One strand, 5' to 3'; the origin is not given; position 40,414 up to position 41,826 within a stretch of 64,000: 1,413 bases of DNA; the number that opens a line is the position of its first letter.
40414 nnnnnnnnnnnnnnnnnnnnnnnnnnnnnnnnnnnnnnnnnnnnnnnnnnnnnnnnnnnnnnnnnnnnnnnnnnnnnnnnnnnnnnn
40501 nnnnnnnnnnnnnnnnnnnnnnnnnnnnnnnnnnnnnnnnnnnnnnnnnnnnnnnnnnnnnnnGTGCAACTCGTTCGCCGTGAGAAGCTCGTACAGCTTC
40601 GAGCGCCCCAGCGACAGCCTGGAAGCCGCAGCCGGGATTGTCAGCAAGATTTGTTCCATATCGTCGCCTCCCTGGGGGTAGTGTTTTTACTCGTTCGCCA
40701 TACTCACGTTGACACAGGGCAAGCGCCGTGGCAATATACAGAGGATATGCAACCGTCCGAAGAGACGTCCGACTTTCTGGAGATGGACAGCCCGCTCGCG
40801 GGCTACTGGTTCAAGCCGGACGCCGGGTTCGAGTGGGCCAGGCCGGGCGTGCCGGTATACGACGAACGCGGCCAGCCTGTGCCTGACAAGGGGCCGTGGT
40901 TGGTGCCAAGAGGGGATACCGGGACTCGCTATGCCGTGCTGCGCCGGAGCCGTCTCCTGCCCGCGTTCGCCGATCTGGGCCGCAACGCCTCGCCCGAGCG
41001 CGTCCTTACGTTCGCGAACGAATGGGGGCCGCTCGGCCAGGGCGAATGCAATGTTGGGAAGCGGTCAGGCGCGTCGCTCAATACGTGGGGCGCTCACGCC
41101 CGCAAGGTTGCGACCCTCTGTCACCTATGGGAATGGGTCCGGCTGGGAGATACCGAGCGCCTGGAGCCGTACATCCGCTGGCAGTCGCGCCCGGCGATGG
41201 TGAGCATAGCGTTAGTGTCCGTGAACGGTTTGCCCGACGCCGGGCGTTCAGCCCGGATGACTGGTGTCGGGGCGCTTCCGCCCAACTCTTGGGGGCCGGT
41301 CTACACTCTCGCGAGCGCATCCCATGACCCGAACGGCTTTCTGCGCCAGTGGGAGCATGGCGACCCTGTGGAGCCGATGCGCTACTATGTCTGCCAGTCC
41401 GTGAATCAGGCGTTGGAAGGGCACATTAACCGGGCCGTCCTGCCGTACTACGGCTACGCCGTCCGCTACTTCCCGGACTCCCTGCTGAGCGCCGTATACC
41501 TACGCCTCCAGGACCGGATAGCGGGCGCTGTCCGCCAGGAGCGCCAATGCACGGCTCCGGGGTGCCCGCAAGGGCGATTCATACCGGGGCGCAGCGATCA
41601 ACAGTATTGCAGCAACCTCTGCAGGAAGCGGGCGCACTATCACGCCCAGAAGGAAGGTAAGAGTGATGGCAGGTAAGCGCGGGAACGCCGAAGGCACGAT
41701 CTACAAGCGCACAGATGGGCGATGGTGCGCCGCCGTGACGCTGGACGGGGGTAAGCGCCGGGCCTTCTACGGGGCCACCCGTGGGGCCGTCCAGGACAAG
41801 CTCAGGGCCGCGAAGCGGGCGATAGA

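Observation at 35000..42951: Integrative element in tRNA-Trp with satellite/PICI-like gene content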

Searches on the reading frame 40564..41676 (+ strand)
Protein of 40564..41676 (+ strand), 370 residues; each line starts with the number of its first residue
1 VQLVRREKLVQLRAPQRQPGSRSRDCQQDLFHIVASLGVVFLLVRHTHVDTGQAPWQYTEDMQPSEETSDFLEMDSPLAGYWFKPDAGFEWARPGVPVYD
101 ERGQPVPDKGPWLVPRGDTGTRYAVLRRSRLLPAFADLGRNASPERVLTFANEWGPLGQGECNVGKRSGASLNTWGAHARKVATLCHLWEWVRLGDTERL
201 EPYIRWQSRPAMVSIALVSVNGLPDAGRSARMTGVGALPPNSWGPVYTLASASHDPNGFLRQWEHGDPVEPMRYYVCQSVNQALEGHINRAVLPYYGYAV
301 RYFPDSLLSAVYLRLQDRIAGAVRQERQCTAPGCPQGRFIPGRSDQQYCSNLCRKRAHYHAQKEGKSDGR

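Call 6: search_protein_families(library=pfam, proteins=[window:40564-41676:+], max_evalue=0.01)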
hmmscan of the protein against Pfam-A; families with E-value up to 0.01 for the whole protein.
window:40564-41676:+ (370 aa): 0 families

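Call 9: search_protein_families(library=phrogs, proteins=[window:40564-41676:+], max_evalue=0.01)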
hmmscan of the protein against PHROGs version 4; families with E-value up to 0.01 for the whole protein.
window:40564-41676:+ (370 aa): 0 families

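Call 10: search_protein_families(library=ncbifam, proteins=[window:40564-41676:+], max_evalue=0.01)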
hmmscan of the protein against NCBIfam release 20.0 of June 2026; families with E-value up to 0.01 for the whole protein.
window:40564-41676:+ (370 aa): 0 families

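Call 28: find_homologous_proteins(query=window:40747-41676:+, max_evalue=0.001)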
Query window:40747-41676:+ (309 aa): 4 proteins with E <= 0.001 among 1863 candidates.
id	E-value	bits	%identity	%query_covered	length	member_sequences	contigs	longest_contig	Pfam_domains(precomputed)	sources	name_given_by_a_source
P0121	5.7e-216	734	100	100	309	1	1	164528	-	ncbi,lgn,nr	ncbi:MAG: hypothetical protein Q7T33_04555 [Dehalococcoidia bacterium]|nr:hypothetical protein [Deha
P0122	6.9e-96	339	61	83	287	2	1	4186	-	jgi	-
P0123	8.4e-86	306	48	98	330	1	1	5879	-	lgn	-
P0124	2.7e-40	157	31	94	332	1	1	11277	-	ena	-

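Call 37: search_solved_structures(query=window:40747-41676:+, max_evalue=5)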
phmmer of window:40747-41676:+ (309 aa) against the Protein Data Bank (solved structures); distinct sequences matched with E-value up to 5: 28.
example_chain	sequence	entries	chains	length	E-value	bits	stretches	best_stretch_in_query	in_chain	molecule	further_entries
7pzy_g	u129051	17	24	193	0.075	15.4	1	256-290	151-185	Ubiquitin-ribosomal 40S subunit protein S31 fusion protein | Ubiquitin-40S ribosomal protein S31 fusion protein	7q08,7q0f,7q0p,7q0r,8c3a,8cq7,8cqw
5mei_e1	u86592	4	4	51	0.28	13.5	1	261-290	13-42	Ubiquitin-40S ribosomal protein S31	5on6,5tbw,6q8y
6woo_ff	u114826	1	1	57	0.3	13.4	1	259-290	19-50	eS31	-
6zj3_Sf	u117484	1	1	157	0.32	13.3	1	260-304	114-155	Ribosomal protein eS31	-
5m1j_f2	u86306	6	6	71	0.44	12.9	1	259-290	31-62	Ubiquitin-40S ribosomal protein S31 | RPS31 isoform 1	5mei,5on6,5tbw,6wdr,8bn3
6i7o_N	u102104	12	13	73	0.46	12.8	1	259-290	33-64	Ubiquitin-40S ribosomal protein S31 | RPS31 isoform 1 | 40S ribosomal protein S31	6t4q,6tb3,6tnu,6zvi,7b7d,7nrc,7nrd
5obm_E1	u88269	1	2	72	0.46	12.8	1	259-290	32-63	Ubiquitin-40S ribosomal protein S31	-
5ndw_e1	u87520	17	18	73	0.47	12.8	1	259-290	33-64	Ubiquitin-40S ribosomal protein S31 | RPS31 isoform 1 | Ubiquitin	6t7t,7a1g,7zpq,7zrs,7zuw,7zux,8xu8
4u3m_E1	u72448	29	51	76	0.52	12.6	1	259-290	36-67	Ubiquitin-40S ribosomal protein S31 | 40S ribosomal protein S31 | Small ribosomal subunit protein eS31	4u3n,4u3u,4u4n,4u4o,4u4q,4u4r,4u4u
4u3m_e1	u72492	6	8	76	0.52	12.6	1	259-290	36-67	Ubiquitin-40S ribosomal protein S31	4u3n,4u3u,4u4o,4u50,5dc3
6gq1_AW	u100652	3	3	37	0.6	12.4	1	265-290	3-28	Ubiquitin-40S ribosomal protein S31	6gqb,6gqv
4uer_9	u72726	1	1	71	0.6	12.4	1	261-290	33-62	ES31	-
6xa1_Sf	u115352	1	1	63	0.69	12.2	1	259-293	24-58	40S ribosomal protein S27a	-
6zvj_U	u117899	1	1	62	0.71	12.2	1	259-292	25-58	Ubiquitin-40S ribosomal protein S27a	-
7tql_g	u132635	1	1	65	0.8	12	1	259-292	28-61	40S ribosomal protein S27a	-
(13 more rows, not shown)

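Call 69: predict_structure(alignment_id=A2)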
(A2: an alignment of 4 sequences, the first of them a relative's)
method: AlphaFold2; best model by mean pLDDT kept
length: 309 residues; sequences in the alignment: 4
mean_pLDDT: 58.4   pTM: 0.60
mean pLDDT of the five models: 58.4, 58.3, 57.3, 56.6, 55.7
residues with pLDDT >= 90: 0; 70-90: 101; 50-70: 87; < 50: 121
segments of 3 or more residues with pLDDT < 50: 1-35, 39-62, 96-106, 173-195, 224-240, 259-262, 304-309
pLDDT, mean of each block of 10 residues (from residue 1): 30 37 40 46 42 40 58 79 70 52 51 73 84 86 71 72 74 44 42 51 71 71 44 41 66 58 60 72 75 63 48
secondary structure, 60 per line:
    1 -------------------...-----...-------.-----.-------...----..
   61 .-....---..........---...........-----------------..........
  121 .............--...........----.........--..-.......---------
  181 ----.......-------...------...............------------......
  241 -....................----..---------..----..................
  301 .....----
elements in order: E20-22 E28-30 E52-54 E59-61 H63-66 H70-79 H83-93 H111-133 H136-142 E143-146 E151-159 H165-171 E185-191 H208-222 H235-240 H242-261 H283-305

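Call 71: search_protein_representatives(alignment_id=A2)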
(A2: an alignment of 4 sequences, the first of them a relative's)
Query: 4 sequences, 313 profile positions. Proteins with E-value up to 0.001 (for the whole library): 2033; up to 1e-10: 647; up to 1e-30: 73. The best 150 are listed.
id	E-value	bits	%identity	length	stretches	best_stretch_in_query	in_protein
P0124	1.4e-147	507.5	-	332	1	1-311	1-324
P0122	1.3e-134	464.9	-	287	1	46-313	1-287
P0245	3.0e-113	394.7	-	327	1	3-308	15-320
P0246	4.8e-72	259.4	-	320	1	10-306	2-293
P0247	1.3e-70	254.7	-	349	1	3-307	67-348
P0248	1.7e-68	247.7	-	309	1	8-305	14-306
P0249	7.0e-66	239.1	-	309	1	10-309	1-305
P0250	2.6e-64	233.9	-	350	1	7-310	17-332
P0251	6.0e-63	229.5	-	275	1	57-310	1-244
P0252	2.9e-61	224.0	-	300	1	4-306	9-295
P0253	7.8e-58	212.7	-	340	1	7-306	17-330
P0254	1.2e-55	205.5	-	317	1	14-309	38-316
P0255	1.5e-54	201.9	-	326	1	10-309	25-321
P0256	2.1e-52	194.8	-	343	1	11-304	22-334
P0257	2.0e-50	188.4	-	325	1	7-299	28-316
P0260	7.0e-48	180.0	-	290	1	11-309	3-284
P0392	1.6e-23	100.0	-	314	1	14-312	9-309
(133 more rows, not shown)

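Call 75: search_protein_families(library=pfam, alignment_id=A3, max_evalue=0.01)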
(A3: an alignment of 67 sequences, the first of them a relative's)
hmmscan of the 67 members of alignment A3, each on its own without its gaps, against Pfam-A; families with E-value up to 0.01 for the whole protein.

A. member 1, P0121 (309 aa): 0 families

B. families by the number of members that match (of 67 scanned): 5 families
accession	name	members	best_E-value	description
PF11706.13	zf-CGNR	3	0.00079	CGNR zinc finger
PF10981.13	DUF2788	3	0.00097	Protein of unknown function (DUF2788)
PF05766.18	NinG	3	0.0018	Bacteriophage Lambda NinG protein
PF19553.4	DUF6076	3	0.0034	Family of unknown function (DUF6076)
PF06467.20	zf-FCS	1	0.0072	MYM-type Zinc finger with FCS sequence motif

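Call 80: search_protein_families(library=padloc, proteins=[window:40747-41676:+], max_evalue=0.01)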
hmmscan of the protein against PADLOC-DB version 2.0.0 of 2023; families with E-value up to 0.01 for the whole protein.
window:40747-41676:+ (309 aa): 0 families

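Call 82: predict_structure(alignment_id=A3)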
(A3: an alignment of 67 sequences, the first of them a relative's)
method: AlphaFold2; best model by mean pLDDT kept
length: 309 residues; sequences in the alignment: 67
mean_pLDDT: 93.2   pTM: 0.85
mean pLDDT of the five models: 93.2, 92.9, 92.7, 92.6, 92.6
residues with pLDDT >= 90: 249; 70-90: 45; 50-70: 15; < 50: 0
segments of 3 or more residues with pLDDT < 50: none
pLDDT, mean of each block of 10 residues (from residue 1): 63 78 98 96 96 97 94 98 98 97 97 98 98 98 97 97 96 84 91 96 98 97 97 89 97 96 84 89 92 97 85
secondary structure, 60 per line:
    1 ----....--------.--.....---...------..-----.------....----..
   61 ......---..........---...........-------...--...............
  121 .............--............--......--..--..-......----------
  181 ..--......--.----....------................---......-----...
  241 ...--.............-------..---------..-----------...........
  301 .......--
elements in order: H5-8 E20-24 E28-30 E51-54 E59-63 H70-79 H83-93 E101-103 E106-110 H111-133 H136-142 E143-147 E150-155 H165-170 E185-190 H198-201 H208-223 E227-232 E238-243 H246-258 H290-307

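Call 85: fold_search(model_id=the predicted structure, library=pdb)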
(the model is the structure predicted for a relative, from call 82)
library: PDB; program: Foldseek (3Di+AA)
matches with E <= 10: 106; with E <= 0.001: 0
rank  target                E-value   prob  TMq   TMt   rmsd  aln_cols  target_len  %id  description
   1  3h0n                  4.3e-02  0.98  0.22  0.33  14.4       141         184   19  Crystal structure of a duf1470 family protein (jann_2411) from jannaschia sp. ccs1 at 1.45 A resolution (released 2009-04-21)
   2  3wkf                  7.9e-01  0.03  0.14  0.11  16.2       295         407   14  Crystal structure of cellobiose 2-epimerase (released 2013-12-25)
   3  7eto_I                1.9e+00  0.02  0.13  0.14  20.7       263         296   11  C1 CVSC-binding penton vertex in the virion capsid of Human Cytomegalovirus (released 2021-07-14)
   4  6qey                  2.2e+00  0.03  0.11  0.17  18.0       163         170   13  IMP1 KH1 and KH2 domains create a structural platform with unique RNA recognition and re-modelling properties (released 2019-03-27)
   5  7emf_N                2.4e+00  0.02  0.13  0.05  19.7       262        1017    9  Human Mediator (deletion of MED1-IDR) in a Tail-extended conformation (released 2021-05-05)
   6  8gxq_n                2.5e+00  0.03  0.11  0.05  15.3       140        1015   11  PIC-Mediator in complex with +1 nucleosome (T40N) in MH-binding state (released 2022-11-02)
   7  7ena_n                2.7e+00  0.03  0.11  0.05  15.3       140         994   11  TFIID-based PIC-Mediator holo-complex in pre-assembled state (pre-hPIC-MED) (released 2021-05-26)
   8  22oz_D                2.8e+00  0.05  0.08  0.13  10.2        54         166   20  Structural insights into HpaR-mediated recognition of hrpX and hrpG in Xanthomonas campestris pv. campestris (released 2026-03-11)
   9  4yif_B                2.8e+00  0.04  0.08  0.16  14.1        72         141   25  Crystal structure of Rv0880 (released 2015-06-10)
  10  1yyv_A                3.0e+00  0.06  0.09  0.19  11.9        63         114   27  Putative transcriptional regulator ytfH from Salmonella typhimurium (released 2005-04-05)
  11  4yif_C                3.0e+00  0.05  0.08  0.16  13.2        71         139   21  Crystal structure of Rv0880 (released 2015-06-10)
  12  4rgx_A                3.0e+00  0.04  0.08  0.16  11.9        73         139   19  Crystal Structure of Putative MarR Family Transcriptional Regulator HcaR from Acinetobacter sp. ADP complexed with 3,4 (released 2015-03-04)
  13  7xg0_D                3.1e+00  0.02  0.07  0.07  13.3        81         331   11  CryoEM structure of type IV-A Csf-crRNA-dsDNA ternary complex (released 2023-08-09)
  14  3vz0_A                3.3e+00  0.03  0.10  0.08  11.2        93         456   15  Structural insights into cofactor and substrate selection by Gox0499 (released 2013-07-10)
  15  3bj6_B                3.5e+00  0.04  0.08  0.14  12.7        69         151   19  Crystal structure of MarR family transcription regulator SP03579 (released 2007-12-18)
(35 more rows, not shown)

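Call 89: find_encoding_contigs(protein=P0124, flank=10000, max_places=2)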
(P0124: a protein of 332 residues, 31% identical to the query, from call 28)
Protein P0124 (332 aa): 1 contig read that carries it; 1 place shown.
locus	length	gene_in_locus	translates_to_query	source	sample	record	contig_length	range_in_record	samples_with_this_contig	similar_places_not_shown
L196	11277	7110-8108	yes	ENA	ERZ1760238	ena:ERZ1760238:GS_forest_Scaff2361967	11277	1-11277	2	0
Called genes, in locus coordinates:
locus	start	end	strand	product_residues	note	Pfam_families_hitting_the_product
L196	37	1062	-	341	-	PF18755:RAMA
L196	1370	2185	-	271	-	-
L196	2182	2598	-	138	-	-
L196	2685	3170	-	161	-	PF11149:DUF2924, PF18755:RAMA (weak)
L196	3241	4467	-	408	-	PF02195:ParB_N, PF01555:N6_N4_Mtase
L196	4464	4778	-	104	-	-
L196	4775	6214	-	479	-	PF12307:DUF3631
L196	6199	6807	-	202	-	-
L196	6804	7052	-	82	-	PF12728:HTH_17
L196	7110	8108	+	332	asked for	-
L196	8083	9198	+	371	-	PF14659:Phage_int_SAM_3, PF00589:Phage_integrase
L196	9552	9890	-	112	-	-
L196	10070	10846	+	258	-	PF13391:HNH_2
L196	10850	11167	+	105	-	-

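Call 90: find_encoding_contigs(protein=P0123, flank=10000, max_places=2)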
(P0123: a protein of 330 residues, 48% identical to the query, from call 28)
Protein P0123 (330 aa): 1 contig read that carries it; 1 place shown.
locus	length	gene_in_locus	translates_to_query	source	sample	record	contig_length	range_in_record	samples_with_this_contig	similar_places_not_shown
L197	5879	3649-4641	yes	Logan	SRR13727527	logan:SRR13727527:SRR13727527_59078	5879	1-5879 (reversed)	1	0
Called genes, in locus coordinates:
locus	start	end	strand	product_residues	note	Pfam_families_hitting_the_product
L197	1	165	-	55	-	?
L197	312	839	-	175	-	-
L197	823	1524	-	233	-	PF13411:MerR_1, PF04255:DUF433 (weak)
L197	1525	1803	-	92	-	-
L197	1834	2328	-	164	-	-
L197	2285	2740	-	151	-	-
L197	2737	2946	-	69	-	-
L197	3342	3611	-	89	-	PF12728:HTH_17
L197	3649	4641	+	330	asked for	-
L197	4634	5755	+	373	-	PF14659:Phage_int_SAM_3, PF22022:Phage_int_M (faint), PF00589:Phage_integrase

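Call 118: search_dna_similar(query=window:40747-41676:+, collection=phages, mode=protein, max_rows=8, max_evalue=0.01)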
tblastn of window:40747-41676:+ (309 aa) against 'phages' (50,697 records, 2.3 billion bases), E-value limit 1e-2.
No match.

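Call 121: fold_search(model_id=the predicted structure, library=viral)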
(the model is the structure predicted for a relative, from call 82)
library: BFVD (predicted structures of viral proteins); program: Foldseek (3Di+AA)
matches with E <= 10: 208; with E <= 0.001: 1
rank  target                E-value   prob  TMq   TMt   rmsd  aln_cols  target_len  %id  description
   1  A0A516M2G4            1.3e-04  1.00  0.31  0.42  10.1       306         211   14  (no name in the UniProt tables at hand)
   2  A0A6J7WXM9            1.1e-01  0.35  0.13  0.12  13.8       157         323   13  HNH nuclease domain-containing protein [uncultured Caudovirales phage]
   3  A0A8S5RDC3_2          1.6e-01  0.08  0.14  0.05  22.6       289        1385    9  Crystallin beta/gamma motif-containing protein [virus sp. ctd0M1]
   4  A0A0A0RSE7            2.1e-01  0.84  0.13  0.38  10.3        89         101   22  Uncharacterized protein [Escherichia phage vB_EcoM-VpaE1]
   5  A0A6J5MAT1            2.1e-01  0.13  0.15  0.19  19.0       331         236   11  Uncharacterized protein [uncultured Caudovirales phage]
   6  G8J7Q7                2.6e-01  0.44  0.12  0.18  13.7       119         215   19  WhiB [Mycobacterium phage DotProduct]
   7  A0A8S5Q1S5            2.7e-01  0.44  0.12  0.12  13.5       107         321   16  Transcriptional repressor CTCF/DNA Complex factor zinc finger protein-DNA [Siphoviridae sp. ctLqe90]
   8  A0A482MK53            3.2e-01  0.04  0.11  0.13  19.9       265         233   10  Uncharacterized protein [Burkholderia phage BcepSauron]
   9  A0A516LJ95            4.5e-01  0.44  0.12  0.30  11.5        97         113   15  (no name in the UniProt tables at hand)
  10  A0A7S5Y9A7            4.7e-01  0.92  0.13  0.22   5.9        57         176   16  (no name in the UniProt tables at hand)
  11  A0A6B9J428            7.3e-01  0.99  0.13  0.27   1.5        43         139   30  (no name in the UniProt tables at hand)
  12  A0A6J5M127            7.3e-01  0.98  0.12  0.23   1.7        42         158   31  Uncharacterized protein [uncultured Caudovirales phage]
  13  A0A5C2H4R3            7.7e-01  0.41  0.11  0.14   9.5        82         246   15  HNH endonuclease [Enterococcus phage PEf771]
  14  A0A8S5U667            8.6e-01  0.99  0.13  0.25   1.5        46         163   28  Rad50 zinc hook motif [Siphoviridae sp. ctwHj1]
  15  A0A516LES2            8.6e-01  0.99  0.11  0.21   1.4        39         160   23  (no name in the UniProt tables at hand)
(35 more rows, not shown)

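Call 124: find_encoding_contigs(protein=P0392, flank=6000, max_places=2)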
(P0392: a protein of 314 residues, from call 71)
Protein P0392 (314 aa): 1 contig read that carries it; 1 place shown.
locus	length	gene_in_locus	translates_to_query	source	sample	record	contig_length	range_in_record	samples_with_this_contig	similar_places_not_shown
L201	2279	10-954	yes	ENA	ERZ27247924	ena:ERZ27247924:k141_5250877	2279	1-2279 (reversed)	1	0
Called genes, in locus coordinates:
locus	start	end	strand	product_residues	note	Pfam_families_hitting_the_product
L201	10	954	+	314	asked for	-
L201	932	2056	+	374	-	PF14659:Phage_int_SAM_3, PF00589:Phage_integrase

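Call 125: find_encoding_contigs(protein=P0260, flank=6000, max_places=2)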
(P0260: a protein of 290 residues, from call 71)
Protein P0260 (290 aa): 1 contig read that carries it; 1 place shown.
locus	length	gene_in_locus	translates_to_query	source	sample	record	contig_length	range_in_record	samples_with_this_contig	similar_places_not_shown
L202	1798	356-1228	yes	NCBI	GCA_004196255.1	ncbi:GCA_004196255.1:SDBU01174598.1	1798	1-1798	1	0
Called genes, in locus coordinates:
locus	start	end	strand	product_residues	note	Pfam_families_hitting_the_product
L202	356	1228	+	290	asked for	-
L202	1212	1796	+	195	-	?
